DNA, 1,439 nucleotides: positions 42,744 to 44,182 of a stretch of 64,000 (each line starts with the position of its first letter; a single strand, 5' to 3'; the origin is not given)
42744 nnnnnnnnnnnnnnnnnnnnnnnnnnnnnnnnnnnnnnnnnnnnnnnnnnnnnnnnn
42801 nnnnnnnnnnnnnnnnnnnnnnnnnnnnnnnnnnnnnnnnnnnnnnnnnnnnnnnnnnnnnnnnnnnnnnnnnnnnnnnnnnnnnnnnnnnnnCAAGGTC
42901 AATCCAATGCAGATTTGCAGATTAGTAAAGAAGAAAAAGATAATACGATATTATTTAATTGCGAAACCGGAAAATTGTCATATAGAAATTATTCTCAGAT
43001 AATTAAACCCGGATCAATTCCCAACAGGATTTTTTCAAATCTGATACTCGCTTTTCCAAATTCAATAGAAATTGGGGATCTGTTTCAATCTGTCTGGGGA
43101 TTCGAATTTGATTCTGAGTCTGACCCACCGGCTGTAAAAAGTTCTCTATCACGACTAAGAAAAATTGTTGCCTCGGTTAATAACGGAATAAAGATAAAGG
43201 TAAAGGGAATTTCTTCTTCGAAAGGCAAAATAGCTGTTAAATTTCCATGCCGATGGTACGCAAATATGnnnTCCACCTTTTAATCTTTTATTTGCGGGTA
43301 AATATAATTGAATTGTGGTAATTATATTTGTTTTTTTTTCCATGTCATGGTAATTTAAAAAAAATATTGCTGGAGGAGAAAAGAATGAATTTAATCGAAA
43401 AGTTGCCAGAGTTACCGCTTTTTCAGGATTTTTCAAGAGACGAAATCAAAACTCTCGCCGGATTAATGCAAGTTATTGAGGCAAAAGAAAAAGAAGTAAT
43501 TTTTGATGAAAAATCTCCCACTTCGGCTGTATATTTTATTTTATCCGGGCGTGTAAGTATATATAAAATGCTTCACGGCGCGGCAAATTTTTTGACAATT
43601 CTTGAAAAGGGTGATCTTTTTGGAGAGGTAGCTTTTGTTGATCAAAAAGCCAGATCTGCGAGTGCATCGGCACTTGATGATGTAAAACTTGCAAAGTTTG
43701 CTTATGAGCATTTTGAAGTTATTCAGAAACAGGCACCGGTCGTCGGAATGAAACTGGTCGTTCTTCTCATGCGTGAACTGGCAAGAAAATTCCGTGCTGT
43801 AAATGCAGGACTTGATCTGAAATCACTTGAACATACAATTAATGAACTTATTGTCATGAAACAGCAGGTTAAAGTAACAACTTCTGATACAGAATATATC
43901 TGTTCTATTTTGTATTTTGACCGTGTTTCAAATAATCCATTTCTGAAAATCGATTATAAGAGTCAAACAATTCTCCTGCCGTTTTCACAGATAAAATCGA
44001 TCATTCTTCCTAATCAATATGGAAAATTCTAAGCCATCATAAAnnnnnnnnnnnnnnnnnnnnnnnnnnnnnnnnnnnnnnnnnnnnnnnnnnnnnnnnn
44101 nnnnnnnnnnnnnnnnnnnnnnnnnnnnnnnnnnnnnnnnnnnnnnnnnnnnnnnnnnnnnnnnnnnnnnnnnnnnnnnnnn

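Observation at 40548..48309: Candidate signalling/motor module: TPR+OmpR-type wHTH giant regulator, cNMP-binding protein, two PilT ATPases and a HEAT/TPR protein, with no other pilus genes nearby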

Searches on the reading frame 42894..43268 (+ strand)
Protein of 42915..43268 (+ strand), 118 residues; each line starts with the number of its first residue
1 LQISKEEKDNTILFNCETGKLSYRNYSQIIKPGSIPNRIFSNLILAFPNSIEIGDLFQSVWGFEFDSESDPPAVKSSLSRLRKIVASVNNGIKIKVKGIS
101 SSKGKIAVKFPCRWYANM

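Call 31: search_protein_families(library=pfam, proteins=[window:42915-43268:+], max_evalue=10)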
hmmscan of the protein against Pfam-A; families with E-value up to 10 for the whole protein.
seq(118 aa): 1 family
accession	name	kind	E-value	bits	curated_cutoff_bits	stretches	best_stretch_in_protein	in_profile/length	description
PF00486.34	Trans_reg_C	-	0.061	13.8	26.2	1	48-88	22-60/77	Transcriptional regulatory protein, C terminal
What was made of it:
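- Checked: (1) The OmpR/PhoB winged helix is below threshold for the single sequence (Trans_reg_C E=0.061, 13.8 bits against a cutoff of 26.2; call 31).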

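Call 45: search_solved_structures(query=window:42915-43268:+, max_evalue=10, show_alignments=2)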
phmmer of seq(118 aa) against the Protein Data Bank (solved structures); distinct sequences matched with E-value up to 10: 3.
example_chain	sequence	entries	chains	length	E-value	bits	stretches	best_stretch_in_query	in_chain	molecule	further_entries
8hvr_I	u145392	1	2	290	1.1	12.9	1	23-85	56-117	Regulatory protein AfsR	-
1iwa_B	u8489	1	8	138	1.4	12.6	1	45-104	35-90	ribulose-1,5-bisphosphate carboxylase/oxygenase small subunit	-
1bwv_S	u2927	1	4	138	1.4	12.6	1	45-104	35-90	PROTEIN (RIBULOSE BISPHOSPHATE CARBOXYLASE)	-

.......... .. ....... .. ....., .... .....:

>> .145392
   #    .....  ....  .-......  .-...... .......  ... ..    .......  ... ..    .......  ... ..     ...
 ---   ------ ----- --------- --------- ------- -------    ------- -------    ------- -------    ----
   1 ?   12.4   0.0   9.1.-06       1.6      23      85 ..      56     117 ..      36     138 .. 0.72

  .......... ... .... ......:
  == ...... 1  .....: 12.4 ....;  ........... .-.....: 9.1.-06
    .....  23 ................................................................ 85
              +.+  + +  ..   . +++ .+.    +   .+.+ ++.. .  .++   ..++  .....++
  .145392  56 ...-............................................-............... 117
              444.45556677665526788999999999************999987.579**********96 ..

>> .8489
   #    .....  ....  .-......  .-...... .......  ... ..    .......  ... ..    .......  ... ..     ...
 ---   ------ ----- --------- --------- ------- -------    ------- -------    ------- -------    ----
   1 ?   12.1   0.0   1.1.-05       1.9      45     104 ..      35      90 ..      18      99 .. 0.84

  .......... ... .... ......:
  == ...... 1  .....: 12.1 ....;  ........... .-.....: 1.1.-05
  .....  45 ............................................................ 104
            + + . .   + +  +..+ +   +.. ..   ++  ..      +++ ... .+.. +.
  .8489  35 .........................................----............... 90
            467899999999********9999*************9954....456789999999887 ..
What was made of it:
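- On OmpR/PhoB/ToxR-type winged helix (Trans_reg_C): The single sequence is sub-threshold (E=0.061, call 31; AfsR E=1.1, call 45).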

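Call 65: search_solved_structures(query=A4, max_evalue=1, show_alignments=1)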
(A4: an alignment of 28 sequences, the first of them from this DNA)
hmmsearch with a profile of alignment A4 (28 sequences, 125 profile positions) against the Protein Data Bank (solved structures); distinct sequences matched with E-value up to 1: 17.
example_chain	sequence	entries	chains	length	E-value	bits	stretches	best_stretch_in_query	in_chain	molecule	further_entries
8b4c_D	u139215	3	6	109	3.8e-06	29.8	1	17-97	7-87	Cholera toxin transcriptional activator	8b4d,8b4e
8b4b_W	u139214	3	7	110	3.9e-06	29.8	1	17-97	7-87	Cholera toxin transcriptional activator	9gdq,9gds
7nmb_A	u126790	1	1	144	7.2e-06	28.9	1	17-97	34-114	Cholera toxin transcriptional activator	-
5dcl_A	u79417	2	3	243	0.006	19.5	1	24-93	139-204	PhoB family transcriptional regulator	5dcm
5dcm_B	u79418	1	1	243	0.006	19.5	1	24-93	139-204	PhoB family transcriptional regulator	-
4ixa_A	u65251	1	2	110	0.047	16.6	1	40-94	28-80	Response regulator SaeR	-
9dvt_R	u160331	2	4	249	0.049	16.5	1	37-93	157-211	DNA-binding dual master transcriptional regulator RpaA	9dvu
4qwq_B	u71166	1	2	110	0.06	16.2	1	43-94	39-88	Response regulator SaeR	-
4u88_A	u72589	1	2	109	0.062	16.2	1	44-94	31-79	Transcriptional regulator SaeR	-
2jzy_A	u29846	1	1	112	0.13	15.2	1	46-92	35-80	Transcriptional regulatory protein PcoR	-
6cqg_A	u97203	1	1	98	0.13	15.1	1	43-93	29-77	DNA-binding response regulator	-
2a6m_A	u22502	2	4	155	0.25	14.3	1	50-115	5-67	ISHp608 transposase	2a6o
2vhg_A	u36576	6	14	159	0.25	14.2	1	50-115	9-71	TRANSPOSASE ORFA | Putative transposase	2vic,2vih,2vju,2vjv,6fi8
5za3_A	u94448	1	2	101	0.26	14.2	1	37-93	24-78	DNA-binding response regulator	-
2d1v_A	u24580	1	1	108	0.42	13.5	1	31-93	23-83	Transcriptional regulatory protein yycF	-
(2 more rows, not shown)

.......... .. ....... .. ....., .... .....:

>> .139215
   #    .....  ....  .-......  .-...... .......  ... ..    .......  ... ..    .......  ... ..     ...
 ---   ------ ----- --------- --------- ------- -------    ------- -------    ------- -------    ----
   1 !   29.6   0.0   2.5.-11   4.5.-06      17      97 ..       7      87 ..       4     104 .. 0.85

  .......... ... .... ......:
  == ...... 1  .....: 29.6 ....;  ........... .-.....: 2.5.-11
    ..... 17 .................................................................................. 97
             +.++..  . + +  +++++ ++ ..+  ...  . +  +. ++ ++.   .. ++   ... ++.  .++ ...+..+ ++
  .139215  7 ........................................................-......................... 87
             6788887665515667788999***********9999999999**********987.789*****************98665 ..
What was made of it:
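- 40548..43271 (+): 907-aa protein with TPR repeats and a C-terminal OmpR/ToxR-type winged helix. It is a neighbour only and is not linked to pilT in any relative. A family C-terminal profile hits ToxR at E=3.8e-6 and then weaker (E 0.006-0.13) PhoB-family, SaeR and RpaA chains (call 65).
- On OmpR/PhoB/ToxR-type winged helix (Trans_reg_C): A profile of 28 family C-termini hits ToxR at E=3.8e-6, then weaker (E 0.006-0.98) PhoB-family, SaeR, RpaA, PcoR and WalR chains (call 65).
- The winged helix in the 907-aa protein is real at profile level (call 65).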

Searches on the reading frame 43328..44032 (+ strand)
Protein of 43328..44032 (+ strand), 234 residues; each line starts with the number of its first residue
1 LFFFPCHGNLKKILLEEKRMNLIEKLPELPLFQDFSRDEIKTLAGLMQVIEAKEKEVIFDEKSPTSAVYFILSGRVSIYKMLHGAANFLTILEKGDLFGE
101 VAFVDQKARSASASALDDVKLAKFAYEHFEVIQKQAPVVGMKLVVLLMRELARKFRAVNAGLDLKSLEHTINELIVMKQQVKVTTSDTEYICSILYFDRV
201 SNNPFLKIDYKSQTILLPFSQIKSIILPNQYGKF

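Call 5: search_protein_families(library=pfam, proteins=[window:43328-44032:+], max_evalue=0.01)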
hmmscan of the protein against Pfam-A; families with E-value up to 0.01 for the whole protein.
window:43328-44032:+ (234 aa): 1 family
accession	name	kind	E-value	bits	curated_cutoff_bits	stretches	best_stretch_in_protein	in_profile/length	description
PF00027.35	cNMP_binding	-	3.1e-17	62.7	27.5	1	51-132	3-85/89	Cyclic nucleotide-binding domain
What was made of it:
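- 43385..44032 (+): Cyclic-nucleotide-binding protein, 215 aa. It is a species-specific upstream neighbour, probably co-transcribed (11-nt gap to pilT_A), and is not part of the conserved unit. cNMP_binding E=3e-17 (call 5).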

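Call 6: search_protein_families(library=ncbifam, proteins=[window:43328-44032:+], max_evalue=0.01)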
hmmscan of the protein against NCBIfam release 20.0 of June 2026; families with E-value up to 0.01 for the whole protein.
window:43328-44032:+ (234 aa): 6 families
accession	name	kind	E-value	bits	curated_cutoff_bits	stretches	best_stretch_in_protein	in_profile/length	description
NF008732.0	PRK11753.1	equivalog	4.2e-10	39.4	266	1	49-159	25-137/214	cAMP-activated global transcriptional regulator CRP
NF058543.1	ActPatMycb56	equivalog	7.2e-09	34.9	460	1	30-152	2-123/317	acetyltransferase Pat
NF041163.2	encap_f2b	equivalog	5.5e-08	32.4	400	1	23-163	70-213/450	family 2B encapsulin nanocompartment shell protein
NF007707.0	PRK10402.1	subfamily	5.2e-05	23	180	1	46-157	30-142/226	transcriptional regulator YeiL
TIGR03896.1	cyc_nuc_ocin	subfamily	7.4e-05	22.2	161.05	1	54-121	168-236/317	bacteriocin-type transport-associated protein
NF006901.0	PRK09392.1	equivalog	0.00015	21.2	211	1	23-160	6-139/236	transcriptional activator FtrB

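Call 34: find_homologous_proteins(query=window:43385-44032:+, max_evalue=0.001)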
Query window:43385-44032:+ (215 aa): 34 proteins with E <= 0.001 among 330 candidates.
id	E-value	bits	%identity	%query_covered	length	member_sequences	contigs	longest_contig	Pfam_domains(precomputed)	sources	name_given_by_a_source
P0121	6.9e-132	455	100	100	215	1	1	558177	PF00027.36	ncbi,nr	ncbi:MAG: cyclic nucleotide-binding domain-containing protein [Candidatus Riflebacteria bacterium]|n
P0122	2.1e-92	326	69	100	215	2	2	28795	PF00027.36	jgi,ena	-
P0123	9.8e-87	308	66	100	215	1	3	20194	PF00027.36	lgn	-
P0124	2.1e-86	307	66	100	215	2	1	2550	PF00027.36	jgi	-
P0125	2.9e-86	306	67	100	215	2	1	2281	PF00027.36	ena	-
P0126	1.2e-85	304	63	100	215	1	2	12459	PF00027.36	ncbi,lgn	ncbi:MAG: cyclic nucleotide-binding domain-containing protein [Candidatus Ozemobacteraceae bacterium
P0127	2.0e-84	300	64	100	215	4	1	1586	PF00027.36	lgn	-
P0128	3.3e-84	300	65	100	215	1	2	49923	PF00027.36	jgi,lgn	jgi:CRP-like cAMP-binding protein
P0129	2.5e-82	293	62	100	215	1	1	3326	PF00027.36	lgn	-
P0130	2.5e-82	293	64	100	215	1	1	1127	PF00027.36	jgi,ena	-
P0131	9.1e-82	292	62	100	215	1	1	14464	PF00027.36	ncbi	-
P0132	9.5e-82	292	64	100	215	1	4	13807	PF00027.36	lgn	-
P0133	1.4e-81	291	62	100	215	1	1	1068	PF00027.36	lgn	-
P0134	1.7e-80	287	62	100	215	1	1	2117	PF00027.36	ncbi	-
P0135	1.1e-79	285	59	100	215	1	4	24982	PF00027.36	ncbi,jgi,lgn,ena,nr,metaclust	ncbi:MAG: hypothetical protein A2W80_12450 [Candidatus Riflebacteria bacterium GWC2_50_8]|nr:MAG: hy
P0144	2.9e-74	267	57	100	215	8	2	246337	PF00027.36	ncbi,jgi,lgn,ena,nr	ncbi:MAG: hypothetical protein GQF41_2110 [Candidatus Rifleibacterium amylolyticum]|nr:MAG: hypothet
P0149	1.2e-63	232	53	100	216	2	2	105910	PF00027.36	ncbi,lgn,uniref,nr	ncbi:MAG: transcriptional regulator, Crp/Fnr family [Candidatus Ozemobacter sibiricus]|uniref:Transc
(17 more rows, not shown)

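Call 36: find_encoding_contigs(protein=P0144, flank=10000, max_places=1)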
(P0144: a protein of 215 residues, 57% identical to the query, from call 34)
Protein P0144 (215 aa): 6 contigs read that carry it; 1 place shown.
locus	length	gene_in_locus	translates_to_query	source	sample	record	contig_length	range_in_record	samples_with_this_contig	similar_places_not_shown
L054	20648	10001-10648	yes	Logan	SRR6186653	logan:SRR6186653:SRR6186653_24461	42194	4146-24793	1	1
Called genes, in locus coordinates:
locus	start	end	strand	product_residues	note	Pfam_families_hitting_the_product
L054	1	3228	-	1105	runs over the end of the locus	PF00128:Alpha-amylase, PF16657:Malt_amylase_C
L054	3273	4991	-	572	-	PF02922:CBM_48 (weak), PF00128:Alpha-amylase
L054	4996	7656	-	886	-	PF00128:Alpha-amylase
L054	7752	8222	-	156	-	PF01878:EVE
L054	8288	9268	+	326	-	PF00849:PseudoU_synth_2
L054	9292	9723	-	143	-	-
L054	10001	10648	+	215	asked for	PF00027:cNMP_binding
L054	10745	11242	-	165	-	PF00583:Acetyltransf_1, PF13673:Acetyltransf_10, PF13508:Acetyltransf_7 (weak)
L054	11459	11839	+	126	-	-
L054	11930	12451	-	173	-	PF00999:Na_H_Exchanger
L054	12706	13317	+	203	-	PF02417:Chromate_transp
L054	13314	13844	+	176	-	PF02417:Chromate_transp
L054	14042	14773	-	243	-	PF00205:TPP_enzyme_M (faint), PF02146:SIR2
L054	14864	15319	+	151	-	-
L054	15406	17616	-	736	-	PF22058:X25_BaPul_like (weak), PF00128:Alpha-amylase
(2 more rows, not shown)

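Call 37: find_encoding_contigs(protein=P0149, flank=10000, max_places=1)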
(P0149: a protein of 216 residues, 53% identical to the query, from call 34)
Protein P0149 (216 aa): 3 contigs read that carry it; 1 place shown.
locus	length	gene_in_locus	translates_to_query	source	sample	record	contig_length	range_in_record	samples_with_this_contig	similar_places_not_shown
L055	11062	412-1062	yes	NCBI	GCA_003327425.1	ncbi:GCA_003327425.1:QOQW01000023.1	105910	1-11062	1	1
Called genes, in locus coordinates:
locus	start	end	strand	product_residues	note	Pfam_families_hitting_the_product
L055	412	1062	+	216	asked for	PF00027:cNMP_binding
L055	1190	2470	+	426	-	PF25881:HH_YBHG (weak), PF25954:Beta-barrel_RND_2, PF25989:YknX_C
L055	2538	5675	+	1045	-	PF00873:ACR_tran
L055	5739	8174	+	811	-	PF16561:AMPK1_CBM (weak), PF02922:CBM_48, PF00128:Alpha-amylase (weak)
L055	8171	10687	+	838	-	-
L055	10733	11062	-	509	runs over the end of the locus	PF05157:MshEN, PF00437:T2SSE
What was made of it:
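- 43385..44032 (+): Homologues at 52-69% identity occur across Riflebacteria in unrelated contexts (calls 34, 36, 37).
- The cNMP protein is conserved as a stand-alone gene in unrelated contexts (calls 36, 37).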

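Call 57: predict_structure(alignment_id=A2)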
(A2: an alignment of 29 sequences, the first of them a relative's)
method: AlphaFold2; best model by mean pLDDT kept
length: 215 residues; sequences in the alignment: 29
mean_pLDDT: 81.6   pTM: 0.61
mean pLDDT of the five models: 81.6, 80.6, 80.5, 80.0, 79.7
residues with pLDDT >= 90: 65; 70-90: 114; 50-70: 27; < 50: 9
segments of 3 or more residues with pLDDT < 50: 84-87, 142-145
pLDDT, mean of each block of 10 residues (from residue 1): 85 91 93 91 84 88 69 85 53 85 90 89 89 67 56 79 87 88 85 90 79 63
secondary structure, 60 per line:
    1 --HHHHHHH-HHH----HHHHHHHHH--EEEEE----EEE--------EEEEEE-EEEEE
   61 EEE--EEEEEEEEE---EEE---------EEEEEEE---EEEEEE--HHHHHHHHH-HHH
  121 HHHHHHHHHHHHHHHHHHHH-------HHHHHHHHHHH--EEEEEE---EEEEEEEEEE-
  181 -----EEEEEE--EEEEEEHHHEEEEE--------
elements in order: H3-9 H18-26 E29-33 E38-40 E49-54 E56-63 E66-74 E78-80 E90-96 E100-105 H108-116 H118-140 H148-158 E161-166 E170-179 E186-191 E194-199 E203-207
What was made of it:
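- On CRP/FNR transcription factors: The model shows one helix plus five beta strands at residues 148-207 (call 57).
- Closest known: Second-messenger control of pilus ATPases. Different: The known cAMP regulators are CRP-type transcription factors with an HTH, which the window protein lacks (calls 5, 57).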

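Call 60: fold_search(model_id=the predicted structure, library=pdb)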
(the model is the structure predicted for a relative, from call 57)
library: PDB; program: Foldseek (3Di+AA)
matches with E <= 10: 1596; with E <= 0.001: 571
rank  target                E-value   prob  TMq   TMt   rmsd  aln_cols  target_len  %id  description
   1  3r6s_F                1.5e-09  1.00  0.52  0.51   8.3       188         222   21  Crystal structure of GlxR transcription factor from Corynebacterium glutamicum with cAMP (released 2012-03-28)
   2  4a2u_F                1.5e-09  1.00  0.51  0.49   8.5       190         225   20  CRP(CAP) from Myco. Tuberculosis, with cAMP (released 2012-10-10)
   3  4ev0_D                1.9e-09  1.00  0.50  0.50   7.0       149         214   30  Crystal Structure of Thermus thermophilus Catabolite Activator Protein (released 2012-06-20)
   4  3r6s_C                2.5e-09  1.00  0.53  0.51   8.3       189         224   21  Crystal structure of GlxR transcription factor from Corynebacterium glutamicum with cAMP (released 2012-03-28)
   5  3r6s_A                3.2e-09  1.00  0.53  0.51   8.0       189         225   21  Crystal structure of GlxR transcription factor from Corynebacterium glutamicum with cAMP (released 2012-03-28)
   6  4a2u_H                3.2e-09  1.00  0.52  0.50   7.7       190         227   20  CRP(CAP) from Myco. Tuberculosis, with cAMP (released 2012-10-10)
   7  3i54_D                3.2e-09  1.00  0.52  0.50   8.8       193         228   20  Crystal structure of MtbCRP in complex with cAMP (released 2009-09-08)
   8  3d0s_B                5.8e-09  1.00  0.53  0.53   5.0       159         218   23  cAMP receptor protein from m.tuberculosis, cAMP-free form (released 2009-02-03)
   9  3mzh_A                6.2e-09  1.00  0.53  0.51   5.1       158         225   24  Crystal structure of cAMP receptor protein from mycobacterium tuberculosis in complex with cAMP and its DNA binding el (released 2011-06-08)
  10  4byy_A                8.6e-09  1.00  0.53  0.51   8.4       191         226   21  Apo GlxR (released 2014-07-30)
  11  3h3u_B                1.0e-08  1.00  0.52  0.52   7.1       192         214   20  Crystal structure of CRP (cAMP receptor Protein) from Mycobacterium tuberculosis (released 2010-02-02)
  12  4cyd_A                1.8e-08  1.00  0.52  0.51   8.9       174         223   23  GlxR bound to cAMP (released 2014-12-17)
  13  3gyd_A                2.0e-08  1.00  0.53  0.63   4.0       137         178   26  Crystal structure of a cyclic nucleotide-binding domain (mfla_1926) from methylobacillus flagellatus kt at 1.79 A reso (released 2009-04-21)
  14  4byy_B                2.0e-08  1.00  0.53  0.56   4.9       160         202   24  Apo GlxR (released 2014-07-30)
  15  3d0s_A                2.1e-08  1.00  0.50  0.49   8.4       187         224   21  cAMP receptor protein from m.tuberculosis, cAMP-free form (released 2009-02-03)
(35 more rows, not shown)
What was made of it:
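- On CRP/FNR transcription factors: Foldseek top hits are GlxR and CRP (call 60).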

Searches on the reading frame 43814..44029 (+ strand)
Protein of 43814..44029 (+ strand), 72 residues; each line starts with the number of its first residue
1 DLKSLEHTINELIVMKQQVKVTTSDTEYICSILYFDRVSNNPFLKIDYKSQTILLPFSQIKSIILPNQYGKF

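Call 95: search_solved_structures(query=A5, max_evalue=10)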
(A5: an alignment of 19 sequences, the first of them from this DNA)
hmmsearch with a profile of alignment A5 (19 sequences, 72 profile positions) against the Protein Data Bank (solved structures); distinct sequences matched with E-value up to 10: 10.
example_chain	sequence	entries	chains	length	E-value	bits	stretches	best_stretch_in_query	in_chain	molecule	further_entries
7sjn_A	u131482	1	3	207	0.25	14.7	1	11-52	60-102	Serine protease HTRA1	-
3nwu_A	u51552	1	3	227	0.3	14.4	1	11-52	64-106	Serine protease HTRA1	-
3tjn_A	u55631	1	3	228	0.3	14.4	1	11-52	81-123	Serine protease HTRA1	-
3tjo_A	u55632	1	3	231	0.32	14.3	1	11-52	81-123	Serine protease HTRA1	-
7sjo_A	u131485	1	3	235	0.33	14.3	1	11-52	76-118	Serine protease HTRA1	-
6z0e_A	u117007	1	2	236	0.33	14.3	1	11-52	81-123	Serine protease HTRA1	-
6z0x_A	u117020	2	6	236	0.33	14.3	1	11-52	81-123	Serine protease HTRA1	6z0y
8sdm_A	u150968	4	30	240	0.34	14.2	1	11-52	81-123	Serine protease HTRA1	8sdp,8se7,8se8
3nzi_A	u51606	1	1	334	0.51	13.7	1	11-52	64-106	Serine protease HTRA1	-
3num_A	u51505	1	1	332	0.51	13.7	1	11-52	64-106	Serine protease HTRA1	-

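Call 96: search_protein_families(library=pfam, alignment_id=A5, max_evalue=10)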
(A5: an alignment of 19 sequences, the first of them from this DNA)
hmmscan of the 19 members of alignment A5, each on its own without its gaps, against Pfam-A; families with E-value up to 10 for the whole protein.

A. member 1, seq(72 aa): 0 families

B. families by the number of members that match (of 19 scanned): 6 families
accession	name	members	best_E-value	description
PF23491.1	bPH_8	5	0.0083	SunI-like bacterial PH domain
PF01426.24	BAH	1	0.0036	BAH domain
PF10665.14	Minor_capsid_1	1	0.066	Minor capsid protein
PF18161.7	ISP1_C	1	0.12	ISP1 C-terminal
PF24992.1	DUF7777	1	0.14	Domain of unknown function (DUF7777)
PF20260.4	PUA_4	1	0.15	RNA methyltransferase PUA domain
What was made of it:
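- On CRP/FNR transcription factors: A profile of the C-terminus matches nothing in PDB or Pfam (calls 95, 96).
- Tried and rejected: No PDB or Pfam match, only faint bPH_8 hits (calls 95, 96).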
